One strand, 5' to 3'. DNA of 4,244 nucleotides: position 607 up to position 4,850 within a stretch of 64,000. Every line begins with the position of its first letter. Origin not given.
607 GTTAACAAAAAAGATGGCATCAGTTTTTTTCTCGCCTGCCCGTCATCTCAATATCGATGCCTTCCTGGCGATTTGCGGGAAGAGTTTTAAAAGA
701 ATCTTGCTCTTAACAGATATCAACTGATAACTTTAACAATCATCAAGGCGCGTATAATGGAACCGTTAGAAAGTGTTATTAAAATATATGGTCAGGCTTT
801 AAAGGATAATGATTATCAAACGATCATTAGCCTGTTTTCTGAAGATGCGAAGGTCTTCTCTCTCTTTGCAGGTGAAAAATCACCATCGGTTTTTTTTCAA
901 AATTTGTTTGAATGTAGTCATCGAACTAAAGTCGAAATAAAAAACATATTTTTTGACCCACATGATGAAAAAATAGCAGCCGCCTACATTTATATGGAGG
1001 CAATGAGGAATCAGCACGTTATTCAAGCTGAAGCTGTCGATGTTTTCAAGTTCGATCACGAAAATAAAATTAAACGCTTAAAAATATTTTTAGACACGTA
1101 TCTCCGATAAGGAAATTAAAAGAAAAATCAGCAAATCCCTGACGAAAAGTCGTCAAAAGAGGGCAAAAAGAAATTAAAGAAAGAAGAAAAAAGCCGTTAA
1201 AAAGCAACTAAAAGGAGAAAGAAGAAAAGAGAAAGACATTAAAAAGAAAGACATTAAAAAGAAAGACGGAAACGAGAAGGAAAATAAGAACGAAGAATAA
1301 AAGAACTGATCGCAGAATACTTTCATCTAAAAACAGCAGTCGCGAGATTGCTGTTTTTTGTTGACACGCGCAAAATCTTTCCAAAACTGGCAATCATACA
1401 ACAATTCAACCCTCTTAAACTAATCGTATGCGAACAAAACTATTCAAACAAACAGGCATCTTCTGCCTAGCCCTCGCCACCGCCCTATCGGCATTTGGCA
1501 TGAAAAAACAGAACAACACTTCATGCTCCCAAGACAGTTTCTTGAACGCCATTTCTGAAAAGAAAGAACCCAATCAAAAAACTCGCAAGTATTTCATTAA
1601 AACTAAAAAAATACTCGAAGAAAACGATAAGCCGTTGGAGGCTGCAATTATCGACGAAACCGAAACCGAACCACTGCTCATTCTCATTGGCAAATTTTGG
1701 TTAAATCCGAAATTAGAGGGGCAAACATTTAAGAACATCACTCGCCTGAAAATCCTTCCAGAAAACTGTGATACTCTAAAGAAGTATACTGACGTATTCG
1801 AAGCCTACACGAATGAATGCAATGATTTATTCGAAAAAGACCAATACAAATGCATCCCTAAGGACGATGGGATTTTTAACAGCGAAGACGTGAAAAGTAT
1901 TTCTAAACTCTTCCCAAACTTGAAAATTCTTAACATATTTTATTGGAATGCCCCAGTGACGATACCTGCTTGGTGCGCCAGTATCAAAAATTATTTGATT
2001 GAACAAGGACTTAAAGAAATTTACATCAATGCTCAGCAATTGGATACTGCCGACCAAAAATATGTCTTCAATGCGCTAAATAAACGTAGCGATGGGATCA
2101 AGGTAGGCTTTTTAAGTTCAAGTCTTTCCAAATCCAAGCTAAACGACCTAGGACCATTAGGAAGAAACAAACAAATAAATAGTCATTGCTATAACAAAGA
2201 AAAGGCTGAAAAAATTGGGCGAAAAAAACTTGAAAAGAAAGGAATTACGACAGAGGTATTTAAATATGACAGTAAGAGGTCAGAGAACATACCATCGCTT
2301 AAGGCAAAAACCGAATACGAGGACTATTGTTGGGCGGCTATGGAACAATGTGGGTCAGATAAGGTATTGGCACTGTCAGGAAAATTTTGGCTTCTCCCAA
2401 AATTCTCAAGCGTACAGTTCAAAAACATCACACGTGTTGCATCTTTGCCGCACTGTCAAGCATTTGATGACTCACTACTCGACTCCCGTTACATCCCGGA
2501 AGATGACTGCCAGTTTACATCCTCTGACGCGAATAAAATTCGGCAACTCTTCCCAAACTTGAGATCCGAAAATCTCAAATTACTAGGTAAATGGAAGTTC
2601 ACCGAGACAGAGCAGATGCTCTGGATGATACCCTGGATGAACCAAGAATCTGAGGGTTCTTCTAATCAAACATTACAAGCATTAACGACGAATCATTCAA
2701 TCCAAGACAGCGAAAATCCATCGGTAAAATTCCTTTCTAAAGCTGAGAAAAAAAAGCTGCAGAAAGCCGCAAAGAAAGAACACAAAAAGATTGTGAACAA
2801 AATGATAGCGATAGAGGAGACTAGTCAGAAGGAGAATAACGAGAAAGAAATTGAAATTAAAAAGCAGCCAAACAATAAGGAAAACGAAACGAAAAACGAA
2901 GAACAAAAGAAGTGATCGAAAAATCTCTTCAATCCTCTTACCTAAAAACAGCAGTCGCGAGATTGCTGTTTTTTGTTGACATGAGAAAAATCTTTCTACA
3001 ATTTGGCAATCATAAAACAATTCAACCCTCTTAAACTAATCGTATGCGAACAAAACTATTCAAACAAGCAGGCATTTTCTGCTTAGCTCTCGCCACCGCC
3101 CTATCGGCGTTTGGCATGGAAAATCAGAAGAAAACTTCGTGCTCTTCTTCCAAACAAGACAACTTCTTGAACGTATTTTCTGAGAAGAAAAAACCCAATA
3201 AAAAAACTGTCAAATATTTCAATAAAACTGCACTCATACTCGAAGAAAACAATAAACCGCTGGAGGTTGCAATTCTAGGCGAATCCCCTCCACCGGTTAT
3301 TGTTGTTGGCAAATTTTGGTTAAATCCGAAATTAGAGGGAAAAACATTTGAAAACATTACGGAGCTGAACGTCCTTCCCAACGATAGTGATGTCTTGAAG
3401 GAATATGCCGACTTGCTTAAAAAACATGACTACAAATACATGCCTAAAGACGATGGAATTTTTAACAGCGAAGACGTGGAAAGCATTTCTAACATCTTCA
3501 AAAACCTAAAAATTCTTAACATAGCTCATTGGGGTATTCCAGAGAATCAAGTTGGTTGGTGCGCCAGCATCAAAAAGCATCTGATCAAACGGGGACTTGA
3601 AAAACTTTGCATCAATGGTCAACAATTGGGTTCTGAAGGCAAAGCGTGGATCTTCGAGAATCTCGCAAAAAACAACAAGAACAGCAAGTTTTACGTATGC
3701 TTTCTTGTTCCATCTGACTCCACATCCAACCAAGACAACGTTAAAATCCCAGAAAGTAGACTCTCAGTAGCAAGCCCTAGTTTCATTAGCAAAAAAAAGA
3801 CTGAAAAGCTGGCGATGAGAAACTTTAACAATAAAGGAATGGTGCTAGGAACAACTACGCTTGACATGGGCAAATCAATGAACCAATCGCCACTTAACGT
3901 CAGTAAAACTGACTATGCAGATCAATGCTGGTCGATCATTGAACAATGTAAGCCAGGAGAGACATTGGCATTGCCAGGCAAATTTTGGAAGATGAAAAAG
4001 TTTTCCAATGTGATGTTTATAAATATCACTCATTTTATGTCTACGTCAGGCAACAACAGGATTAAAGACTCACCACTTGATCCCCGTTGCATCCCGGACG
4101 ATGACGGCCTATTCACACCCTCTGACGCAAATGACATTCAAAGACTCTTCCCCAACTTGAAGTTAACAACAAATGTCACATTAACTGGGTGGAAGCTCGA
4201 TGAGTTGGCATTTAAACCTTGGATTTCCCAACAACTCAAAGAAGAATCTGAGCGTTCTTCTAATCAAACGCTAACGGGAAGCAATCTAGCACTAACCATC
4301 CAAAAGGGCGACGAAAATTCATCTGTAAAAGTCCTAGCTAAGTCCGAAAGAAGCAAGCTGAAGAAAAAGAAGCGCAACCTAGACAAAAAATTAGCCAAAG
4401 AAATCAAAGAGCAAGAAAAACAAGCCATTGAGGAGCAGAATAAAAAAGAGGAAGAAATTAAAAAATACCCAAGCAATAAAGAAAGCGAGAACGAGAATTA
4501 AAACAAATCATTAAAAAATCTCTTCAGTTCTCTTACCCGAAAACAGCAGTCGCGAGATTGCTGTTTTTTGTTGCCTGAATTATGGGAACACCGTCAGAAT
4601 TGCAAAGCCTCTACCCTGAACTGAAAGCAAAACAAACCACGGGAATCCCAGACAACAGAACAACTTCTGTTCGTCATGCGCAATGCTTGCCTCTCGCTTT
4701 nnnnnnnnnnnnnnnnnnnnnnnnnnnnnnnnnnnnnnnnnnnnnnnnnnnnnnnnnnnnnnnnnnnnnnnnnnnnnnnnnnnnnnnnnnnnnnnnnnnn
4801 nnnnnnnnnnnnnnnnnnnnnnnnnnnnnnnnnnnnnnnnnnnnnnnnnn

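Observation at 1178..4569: Tandem secreted 'GKFW' paralogs built from a reusable 5' cassette (terminator-promoter-UTR-signal peptide) and a K/E-rich 3' cassette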

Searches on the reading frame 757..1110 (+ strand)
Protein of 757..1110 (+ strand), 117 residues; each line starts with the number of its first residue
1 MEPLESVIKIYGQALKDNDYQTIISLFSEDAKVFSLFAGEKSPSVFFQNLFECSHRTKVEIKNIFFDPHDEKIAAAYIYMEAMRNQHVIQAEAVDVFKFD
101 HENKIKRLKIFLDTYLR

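Call 8: search_protein_families(library=pfam, proteins=[window:757-1110:+], max_evalue=1)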
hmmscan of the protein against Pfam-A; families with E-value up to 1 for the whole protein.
window:757-1110:+ (117 aa): 3 families
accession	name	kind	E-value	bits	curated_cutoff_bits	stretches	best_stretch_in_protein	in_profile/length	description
PF12680.13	SnoaL_2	-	0.0033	18.4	27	1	13-107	6-101/102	SnoaL-like domain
PF03439.18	Spt5-NGN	-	0.014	15.8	22.4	1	54-91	27-60/84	Early transcription elongation factor of RNA pol II, NGN section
PF08465.15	Herpes_TK_C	-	0.27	11.4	21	0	78-87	13-22/33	Thymidine kinase from Herpesvirus C-terminal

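Call 9: search_protein_families(library=ncbifam, proteins=[window:757-1110:+], max_evalue=1)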
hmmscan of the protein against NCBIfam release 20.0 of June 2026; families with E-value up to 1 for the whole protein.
window:757-1110:+ (117 aa): 3 families
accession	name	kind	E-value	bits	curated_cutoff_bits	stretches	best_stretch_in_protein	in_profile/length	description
TIGR02096.1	TIGR02096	subfamily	0.00063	20.1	97.1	1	7-113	3-120/129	ketosteroid isomerase-related protein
NF006089.0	PRK08241.1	subfamily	0.027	13.5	240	1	6-114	221-328/343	RNA polymerase subunit sigma-70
NF009019.0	PRK12355.4-2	equivalog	0.071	11.6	518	1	52-103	232-285/550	conjugal transfer mating pair stabilization protein TraN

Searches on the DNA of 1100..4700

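Call 87: search_rna_families(source=window, start=1100, end=4700, threshold=evalue, max_evalue=1)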
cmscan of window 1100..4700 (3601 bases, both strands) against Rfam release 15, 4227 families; matches with E-value up to 1: 0.
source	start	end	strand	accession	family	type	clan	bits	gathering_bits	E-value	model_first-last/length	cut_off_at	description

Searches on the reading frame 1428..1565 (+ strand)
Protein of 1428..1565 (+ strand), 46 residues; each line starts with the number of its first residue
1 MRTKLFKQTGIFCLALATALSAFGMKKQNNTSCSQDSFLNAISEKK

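Call 55: find_homologous_proteins(query=A8, max_evalue=10)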
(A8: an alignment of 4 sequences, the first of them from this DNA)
Query A8 (4 sequences) (46 aa, profile of the alignment): 2 proteins with E <= 10 among 4 candidates.
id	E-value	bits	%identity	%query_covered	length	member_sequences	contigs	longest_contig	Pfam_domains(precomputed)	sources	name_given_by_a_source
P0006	9.9e-24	101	93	59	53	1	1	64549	-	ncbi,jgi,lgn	jgi:hypothetical protein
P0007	4.3e+0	25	-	-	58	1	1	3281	-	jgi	jgi:hypothetical protein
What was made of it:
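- Tried and rejected: It returned only g4 and missed g1-g3, so it is uninformative (call 55).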

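Call 56: find_encoding_contigs(protein=P0006, flank=3000, max_places=6)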
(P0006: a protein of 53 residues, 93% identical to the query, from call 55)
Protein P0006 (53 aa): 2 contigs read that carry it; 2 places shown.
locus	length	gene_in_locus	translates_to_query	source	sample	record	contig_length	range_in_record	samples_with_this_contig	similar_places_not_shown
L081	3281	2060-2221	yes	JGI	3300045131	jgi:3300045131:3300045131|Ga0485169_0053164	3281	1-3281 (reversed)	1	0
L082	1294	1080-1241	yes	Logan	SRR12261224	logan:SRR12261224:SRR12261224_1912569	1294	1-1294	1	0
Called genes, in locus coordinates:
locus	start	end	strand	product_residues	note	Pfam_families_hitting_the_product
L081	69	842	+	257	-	-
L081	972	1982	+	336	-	-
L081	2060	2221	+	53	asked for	-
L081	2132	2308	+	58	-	-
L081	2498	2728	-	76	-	PF13459:Fer4_15, PF13370:Fer4_13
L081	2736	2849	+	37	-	-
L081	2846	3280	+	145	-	?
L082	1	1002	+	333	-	?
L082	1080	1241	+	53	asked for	-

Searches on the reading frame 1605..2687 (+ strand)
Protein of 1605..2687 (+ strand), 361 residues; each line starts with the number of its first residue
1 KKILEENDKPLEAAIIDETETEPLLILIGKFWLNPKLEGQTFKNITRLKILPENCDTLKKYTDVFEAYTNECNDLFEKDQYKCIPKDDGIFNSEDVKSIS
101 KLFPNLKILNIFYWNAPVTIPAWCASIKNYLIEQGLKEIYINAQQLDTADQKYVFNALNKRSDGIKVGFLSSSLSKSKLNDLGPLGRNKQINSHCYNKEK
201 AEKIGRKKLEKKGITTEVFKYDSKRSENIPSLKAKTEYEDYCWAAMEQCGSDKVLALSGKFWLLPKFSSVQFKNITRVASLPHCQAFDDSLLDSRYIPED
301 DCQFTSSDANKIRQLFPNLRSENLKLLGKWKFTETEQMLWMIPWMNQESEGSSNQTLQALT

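Call 27: predict_structure(alignment_id=A3)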
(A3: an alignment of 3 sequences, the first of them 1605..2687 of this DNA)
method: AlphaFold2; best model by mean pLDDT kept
length: 361 residues; sequences in the alignment: 3
mean_pLDDT: 57.9   pTM: 0.42
mean pLDDT of the five models: 57.9, 57.4, 57.2, 56.9, 54.4
residues with pLDDT >= 90: 0; 70-90: 156; 50-70: 53; < 50: 152
segments of 3 or more residues with pLDDT < 50: 1-22, 55-82, 171-235, 324-326, 333-361
pLDDT, mean of each block of 10 residues (from residue 1): 28 27 62 77 77 47 30 37 65 88 86 79 88 82 70 76 59 36 31 29 36 30 37 58 80 76 85 80 59 66 74 79 50 45 30 29 28
secondary structure, 60 per line:
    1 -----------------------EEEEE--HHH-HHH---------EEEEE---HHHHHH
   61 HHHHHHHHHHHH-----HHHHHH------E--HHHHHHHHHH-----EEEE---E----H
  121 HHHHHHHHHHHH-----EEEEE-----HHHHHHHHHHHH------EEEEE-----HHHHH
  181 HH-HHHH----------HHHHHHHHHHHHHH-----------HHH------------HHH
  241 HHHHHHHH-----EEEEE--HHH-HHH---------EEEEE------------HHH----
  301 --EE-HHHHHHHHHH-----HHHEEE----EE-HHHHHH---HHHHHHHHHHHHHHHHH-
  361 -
elements in order: E24-28 E47-51 H55-72 H78-83 H93-102 E108-111 H120-132 E138-142 H148-159 E166-170 H176-182 H184-187 H198-211 H238-248 E254-258 E277-281 H306-315 E324-326 H334-339 H343-359

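Call 28: search_protein_representatives(alignment_id=A3)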
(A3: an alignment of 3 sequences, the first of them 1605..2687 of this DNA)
Query: 3 sequences, 359 profile positions. Proteins with E-value up to 0.001 (for the whole library): 3; up to 1e-10: 3; up to 1e-30: 2. The best 3 are listed.
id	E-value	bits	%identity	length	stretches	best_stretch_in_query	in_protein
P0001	3.0e-184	628.3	-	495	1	2-359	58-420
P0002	2.7e-176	602.1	-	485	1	1-357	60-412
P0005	1.4e-30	122.7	-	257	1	272-359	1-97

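Call 32: fold_search(model_id=the predicted structure, library=pdb)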
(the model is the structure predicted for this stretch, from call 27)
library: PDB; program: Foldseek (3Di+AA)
matches with E <= 10: 942; with E <= 0.001: 0
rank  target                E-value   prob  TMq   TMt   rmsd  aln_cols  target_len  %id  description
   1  4tu1_D                6.1e-02  0.63  0.19  0.21  11.7       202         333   10  Structure of Toxoplasma gondii fructose 1,6 bisphosphate aldolase (released 2014-09-03)
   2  8k7o                  9.5e-02  0.87  0.21  0.30   5.4       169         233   11  De novo design protein -T03 (released 2024-07-31)
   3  3ks6_B                1.2e-01  0.51  0.18  0.24   8.6       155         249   10  Crystal structure of Putative glycerophosphoryl diester phosphodiesterase (17743486) from AGROBACTERIUM TUMEFACIENS st (released 2009-12-08)
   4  1xdm_D                1.7e-01  0.47  0.19  0.22  10.7       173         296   12  Structure of human aldolase B associated with hereditary fructose intolerance (A149P), at 291K (released 2005-03-22)
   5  1tzz_A                2.0e-01  0.54  0.22  0.21  10.9       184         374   12  Crystal structure of the protein L1841, unknown member of enolase superfamily from Bradyrhizobium japonicum (released 2004-10-05)
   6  1f6d_D                2.0e-01  0.13  0.20  0.19  17.1       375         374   11  THE STRUCTURE OF UDP-N-ACETYLGLUCOSAMINE 2-EPIMERASE FROM E. COLI. (released 2000-12-13)
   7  6fa5                  2.1e-01  0.10  0.18  0.12  17.9       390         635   10  CRYSTAL STRUCTURE OF THE DEAH-BOX HELICASE PRP2 IN COMPLEX WITH ADP (released 2018-07-11)
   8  1tzz_B                2.2e-01  0.51  0.22  0.21  11.0       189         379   12  Crystal structure of the protein L1841, unknown member of enolase superfamily from Bradyrhizobium japonicum (released 2004-10-05)
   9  8iai_Y                2.2e-01  0.35  0.20  0.24  15.8       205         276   15  Structure of mammalian spectrin-actin junctional complex of membrane skeleton, State II, Global map (released 2023-05-03)
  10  6o16_B                2.3e-01  0.12  0.17  0.10  16.1       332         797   12  Crystal structure of murine DHX37 in complex with RNA (released 2019-04-17)
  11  9hvg                  2.4e-01  0.63  0.21  0.28   7.2       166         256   13  High-efficiency Kemp eliminases by complete computational design (released 2025-06-11)
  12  5vy5_MODEL_1_A        2.6e-01  0.21  0.17  0.18  13.7       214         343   10  Rabbit muscle aldolase using 200keV (released 2017-06-14)
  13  6edw_C                2.6e-01  0.11  0.15  0.08  27.0       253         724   10  Crystal structure of Mycobacterium tuberculosis ICL2 in the apo form (released 2019-08-14)
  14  8d44_A                2.7e-01  0.28  0.17  0.17  12.1       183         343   10  Cryo-electron microscopy structure of human kidney Fructose-bisphosphate aldolase B (released 2022-11-16)
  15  6o16_A                2.7e-01  0.10  0.16  0.10  14.4       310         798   11  Crystal structure of murine DHX37 in complex with RNA (released 2019-04-17)
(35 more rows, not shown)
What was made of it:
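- Tried and rejected: The full two-module AlphaFold model was poor (pLDDT 58, call 27) and its Foldseek search was meaningless (call 32).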
